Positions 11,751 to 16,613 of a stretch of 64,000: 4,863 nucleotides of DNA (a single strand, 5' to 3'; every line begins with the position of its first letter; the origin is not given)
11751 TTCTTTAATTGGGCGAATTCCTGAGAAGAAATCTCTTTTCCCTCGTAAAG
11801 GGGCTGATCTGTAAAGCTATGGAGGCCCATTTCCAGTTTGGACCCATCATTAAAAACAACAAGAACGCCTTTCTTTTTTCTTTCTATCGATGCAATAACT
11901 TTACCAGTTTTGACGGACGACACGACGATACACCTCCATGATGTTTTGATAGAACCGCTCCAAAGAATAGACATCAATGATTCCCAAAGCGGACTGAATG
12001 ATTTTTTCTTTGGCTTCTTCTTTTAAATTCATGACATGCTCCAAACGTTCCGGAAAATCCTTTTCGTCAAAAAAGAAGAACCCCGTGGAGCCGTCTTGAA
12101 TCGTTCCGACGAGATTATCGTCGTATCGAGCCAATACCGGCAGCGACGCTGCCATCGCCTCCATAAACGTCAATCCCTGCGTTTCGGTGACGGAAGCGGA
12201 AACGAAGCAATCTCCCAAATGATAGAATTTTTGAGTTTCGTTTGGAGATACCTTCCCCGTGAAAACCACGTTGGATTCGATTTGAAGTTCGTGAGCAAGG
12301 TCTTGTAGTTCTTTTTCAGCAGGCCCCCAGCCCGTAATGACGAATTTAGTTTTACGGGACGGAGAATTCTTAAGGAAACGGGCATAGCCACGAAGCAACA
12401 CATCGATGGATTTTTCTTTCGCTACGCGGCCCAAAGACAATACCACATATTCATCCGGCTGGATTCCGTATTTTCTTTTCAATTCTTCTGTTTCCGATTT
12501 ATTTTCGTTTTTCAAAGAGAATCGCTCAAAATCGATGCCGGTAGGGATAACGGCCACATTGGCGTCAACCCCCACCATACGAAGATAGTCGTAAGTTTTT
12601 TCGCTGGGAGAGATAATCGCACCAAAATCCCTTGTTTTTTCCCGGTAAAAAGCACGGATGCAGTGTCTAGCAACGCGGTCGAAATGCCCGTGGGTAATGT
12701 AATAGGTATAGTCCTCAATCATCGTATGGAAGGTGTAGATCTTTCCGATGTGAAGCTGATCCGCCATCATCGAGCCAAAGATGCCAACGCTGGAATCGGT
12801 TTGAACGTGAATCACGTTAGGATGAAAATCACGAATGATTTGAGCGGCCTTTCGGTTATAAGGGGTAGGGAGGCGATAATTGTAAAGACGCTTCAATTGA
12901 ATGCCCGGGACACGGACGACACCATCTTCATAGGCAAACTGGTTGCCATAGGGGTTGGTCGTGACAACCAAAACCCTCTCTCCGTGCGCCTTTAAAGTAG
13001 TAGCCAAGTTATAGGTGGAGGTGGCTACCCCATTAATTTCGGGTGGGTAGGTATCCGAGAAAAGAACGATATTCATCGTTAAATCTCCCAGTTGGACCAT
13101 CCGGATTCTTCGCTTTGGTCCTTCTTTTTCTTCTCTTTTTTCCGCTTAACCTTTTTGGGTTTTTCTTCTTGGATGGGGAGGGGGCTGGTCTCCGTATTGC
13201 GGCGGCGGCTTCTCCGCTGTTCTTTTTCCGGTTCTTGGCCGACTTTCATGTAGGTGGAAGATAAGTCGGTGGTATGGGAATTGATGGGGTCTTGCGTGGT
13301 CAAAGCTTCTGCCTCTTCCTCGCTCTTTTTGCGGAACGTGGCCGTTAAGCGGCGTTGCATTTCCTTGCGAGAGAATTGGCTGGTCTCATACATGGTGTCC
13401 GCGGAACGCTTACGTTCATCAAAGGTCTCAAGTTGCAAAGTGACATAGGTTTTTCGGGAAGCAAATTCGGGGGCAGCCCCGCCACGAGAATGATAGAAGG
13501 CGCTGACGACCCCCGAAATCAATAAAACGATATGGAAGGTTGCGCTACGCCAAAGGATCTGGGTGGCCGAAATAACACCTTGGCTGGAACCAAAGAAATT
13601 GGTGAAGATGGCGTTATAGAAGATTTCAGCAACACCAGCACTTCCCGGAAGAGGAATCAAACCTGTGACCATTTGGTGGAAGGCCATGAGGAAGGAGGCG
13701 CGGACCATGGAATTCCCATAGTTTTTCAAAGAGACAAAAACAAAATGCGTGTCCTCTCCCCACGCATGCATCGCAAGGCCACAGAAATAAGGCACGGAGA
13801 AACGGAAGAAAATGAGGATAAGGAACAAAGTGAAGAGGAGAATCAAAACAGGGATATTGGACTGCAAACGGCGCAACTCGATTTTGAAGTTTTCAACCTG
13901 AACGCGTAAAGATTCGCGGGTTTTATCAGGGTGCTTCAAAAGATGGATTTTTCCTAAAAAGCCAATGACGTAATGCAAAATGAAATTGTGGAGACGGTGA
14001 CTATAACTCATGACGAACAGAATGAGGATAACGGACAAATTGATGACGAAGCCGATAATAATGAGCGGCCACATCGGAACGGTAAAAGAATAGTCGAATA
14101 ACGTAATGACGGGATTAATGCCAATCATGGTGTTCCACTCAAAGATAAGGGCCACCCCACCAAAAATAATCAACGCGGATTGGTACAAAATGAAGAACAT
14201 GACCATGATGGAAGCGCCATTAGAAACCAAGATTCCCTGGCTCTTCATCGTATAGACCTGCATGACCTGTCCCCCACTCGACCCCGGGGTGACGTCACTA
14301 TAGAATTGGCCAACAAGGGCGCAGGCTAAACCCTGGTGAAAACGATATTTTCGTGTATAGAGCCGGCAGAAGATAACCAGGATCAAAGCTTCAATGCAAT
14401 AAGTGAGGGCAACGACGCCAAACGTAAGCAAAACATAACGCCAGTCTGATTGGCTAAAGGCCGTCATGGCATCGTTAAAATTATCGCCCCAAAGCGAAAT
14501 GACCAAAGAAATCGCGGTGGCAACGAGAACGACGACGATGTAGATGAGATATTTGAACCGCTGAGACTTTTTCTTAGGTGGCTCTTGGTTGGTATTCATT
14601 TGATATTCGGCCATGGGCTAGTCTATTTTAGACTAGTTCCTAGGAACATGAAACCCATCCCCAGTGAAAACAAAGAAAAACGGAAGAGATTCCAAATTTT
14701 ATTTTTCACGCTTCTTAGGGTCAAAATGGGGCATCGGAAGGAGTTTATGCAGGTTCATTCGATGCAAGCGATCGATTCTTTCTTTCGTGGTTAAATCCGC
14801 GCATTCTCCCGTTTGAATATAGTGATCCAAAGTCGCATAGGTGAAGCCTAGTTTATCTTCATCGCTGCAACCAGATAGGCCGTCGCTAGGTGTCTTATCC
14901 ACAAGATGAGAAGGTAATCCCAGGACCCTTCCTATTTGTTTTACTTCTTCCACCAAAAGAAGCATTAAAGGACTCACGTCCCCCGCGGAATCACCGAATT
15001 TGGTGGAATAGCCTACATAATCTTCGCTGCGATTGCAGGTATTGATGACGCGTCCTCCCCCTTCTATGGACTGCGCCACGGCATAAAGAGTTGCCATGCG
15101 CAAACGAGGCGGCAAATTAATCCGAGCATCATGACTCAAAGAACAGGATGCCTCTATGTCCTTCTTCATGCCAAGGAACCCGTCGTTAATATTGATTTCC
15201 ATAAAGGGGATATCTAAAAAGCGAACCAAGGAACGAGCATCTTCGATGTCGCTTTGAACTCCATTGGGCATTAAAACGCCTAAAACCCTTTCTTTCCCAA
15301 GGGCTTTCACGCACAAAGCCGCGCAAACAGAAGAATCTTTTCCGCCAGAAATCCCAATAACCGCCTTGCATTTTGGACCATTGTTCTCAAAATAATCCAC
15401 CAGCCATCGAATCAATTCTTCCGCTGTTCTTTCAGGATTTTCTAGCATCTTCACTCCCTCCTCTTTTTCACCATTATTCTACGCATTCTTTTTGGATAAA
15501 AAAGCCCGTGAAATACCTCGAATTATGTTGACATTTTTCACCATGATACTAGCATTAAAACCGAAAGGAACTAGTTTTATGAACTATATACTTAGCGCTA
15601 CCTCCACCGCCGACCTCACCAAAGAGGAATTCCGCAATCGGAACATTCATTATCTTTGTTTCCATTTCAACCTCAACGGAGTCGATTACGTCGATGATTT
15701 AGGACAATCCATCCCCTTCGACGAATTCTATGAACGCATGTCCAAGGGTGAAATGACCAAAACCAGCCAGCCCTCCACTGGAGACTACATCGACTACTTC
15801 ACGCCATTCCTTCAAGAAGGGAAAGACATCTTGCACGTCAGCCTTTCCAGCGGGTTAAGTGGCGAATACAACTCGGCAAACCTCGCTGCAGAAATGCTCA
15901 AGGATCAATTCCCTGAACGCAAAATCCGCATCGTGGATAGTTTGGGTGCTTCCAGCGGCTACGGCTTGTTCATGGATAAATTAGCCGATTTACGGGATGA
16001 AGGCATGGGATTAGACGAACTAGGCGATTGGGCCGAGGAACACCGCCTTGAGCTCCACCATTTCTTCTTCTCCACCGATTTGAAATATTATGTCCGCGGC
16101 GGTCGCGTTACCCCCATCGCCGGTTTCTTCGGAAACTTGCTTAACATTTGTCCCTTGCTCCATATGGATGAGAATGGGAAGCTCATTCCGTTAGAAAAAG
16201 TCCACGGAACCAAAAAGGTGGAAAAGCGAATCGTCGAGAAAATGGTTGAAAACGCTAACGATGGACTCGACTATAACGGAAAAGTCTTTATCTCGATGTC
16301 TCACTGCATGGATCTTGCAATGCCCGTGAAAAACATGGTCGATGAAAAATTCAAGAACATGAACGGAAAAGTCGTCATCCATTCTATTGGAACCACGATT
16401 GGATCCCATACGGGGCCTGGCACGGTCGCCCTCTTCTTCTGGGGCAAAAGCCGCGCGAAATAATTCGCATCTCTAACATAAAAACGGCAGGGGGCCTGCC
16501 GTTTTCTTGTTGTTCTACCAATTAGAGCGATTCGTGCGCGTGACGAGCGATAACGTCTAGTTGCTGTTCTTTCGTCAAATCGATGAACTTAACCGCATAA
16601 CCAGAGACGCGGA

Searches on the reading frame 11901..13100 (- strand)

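Call 36: search_protein_families(library=pfam, proteins=[window:11901-13100:-])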
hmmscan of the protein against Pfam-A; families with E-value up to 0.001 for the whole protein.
window:11901-13100:- (399 aa): 7 families
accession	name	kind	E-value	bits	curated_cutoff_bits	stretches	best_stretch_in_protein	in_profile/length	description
PF00534.26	Glycos_transf_1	-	8.9e-30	103.9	26.4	1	204-369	2-167/172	Glycosyl transferases group 1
PF13439.12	Glyco_transf_4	-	2e-28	100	28.5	1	22-193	1-170/170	Glycosyltransferase Family 4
PF13692.12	Glyco_trans_1_4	-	1.5e-23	84.1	27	1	218-354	2-137/142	Glycosyl transferases group 1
PF13579.12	Glyco_trans_4_4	-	1.8e-17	64.6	29.7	1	23-188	1-158/158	Glycosyl transferase 4-like domain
PF20706.3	GT4-conflict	-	1.7e-06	27.8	26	1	210-324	193-310/385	Family 4 Glycosyltransferase in conflict systems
PF13477.12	Glyco_trans_4_2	-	2.6e-05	24.8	23.4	1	29-123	13-105/139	Glycosyl transferase 4-like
PF00982.27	Glyco_transf_20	-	0.00059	19.1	32.5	0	172-257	229-315/473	Glycosyltransferase family 20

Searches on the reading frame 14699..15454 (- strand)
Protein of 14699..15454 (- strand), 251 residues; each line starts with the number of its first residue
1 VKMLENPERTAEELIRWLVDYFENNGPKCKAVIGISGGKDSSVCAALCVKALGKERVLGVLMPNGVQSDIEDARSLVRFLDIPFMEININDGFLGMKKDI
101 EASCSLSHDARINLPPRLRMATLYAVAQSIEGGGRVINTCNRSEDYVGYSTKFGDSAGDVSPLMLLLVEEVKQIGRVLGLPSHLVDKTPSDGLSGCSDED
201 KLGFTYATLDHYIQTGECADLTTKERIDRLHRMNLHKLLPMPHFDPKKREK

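Call 10: search_protein_families(library=ncbifam, proteins=[window:14699-15454:-])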
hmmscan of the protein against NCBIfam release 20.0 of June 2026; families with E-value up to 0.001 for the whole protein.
window:14699-15454:- (251 aa): 10 families
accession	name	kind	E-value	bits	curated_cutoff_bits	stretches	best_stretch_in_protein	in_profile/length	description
TIGR00552.1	nadE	equivalog_domain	8.2e-51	172.6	63.65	1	8-242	3-241/251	NAD(+) synthase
NF010587.0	PRK13980.1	equivalog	3.2e-48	164.3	255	1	8-215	12-216/267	NAD+ synthase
NF001979.1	PRK00768.1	equivalog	3.5e-33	115.2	250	1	7-237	17-259/266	NAD(+) synthase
NF010588.0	PRK13981.1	equivalog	1.3e-27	96.4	479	1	12-214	270-480/546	NAD+ synthase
NF002048.0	PRK00876.1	subfamily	1.8e-23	82.9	313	2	6-68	15-77/330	NAD(+) synthase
NF000848.1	PRK00074.1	equivalog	7.9e-11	41.2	400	1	15-100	200-288/512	glutamine-hydrolyzing GMP synthase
TIGR00884.1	guaA_Cterm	equivalog_domain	8.4e-11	41.7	338.75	1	29-97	17-87/310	glutamine-hydrolyzing GMP synthase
NF002730.0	PRK02628.1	equivalog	3.3e-09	35.5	473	1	30-155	361-496/677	NAD(+) synthase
TIGR00268.2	TIGR00268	equivalog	0.00017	21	150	1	30-90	15-77/259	ATP-dependent sacrificial sulfur transferase LarE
NF001138.1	PRK00143.1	equivalog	0.00025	20.1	284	1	31-93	2-72/345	tRNA 2-thiouridine(34) synthase MnmA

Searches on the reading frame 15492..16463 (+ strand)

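Call 10: search_protein_families(library=ncbifam, proteins=[window:15492-16463:+])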
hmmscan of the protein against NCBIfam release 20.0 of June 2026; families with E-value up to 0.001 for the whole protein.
window:15492-16463:+ (323 aa): 2 families
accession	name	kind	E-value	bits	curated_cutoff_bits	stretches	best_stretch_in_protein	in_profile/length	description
TIGR00762.1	DegV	domain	2.5e-69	233.6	99.7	1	38-316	7-275/276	DegV family EDD domain-containing protein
NF038249.1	fatty_FakB1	equivalog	8.9e-32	110.4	350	1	36-319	7-282/286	fatty acid kinase binding subunit FakB1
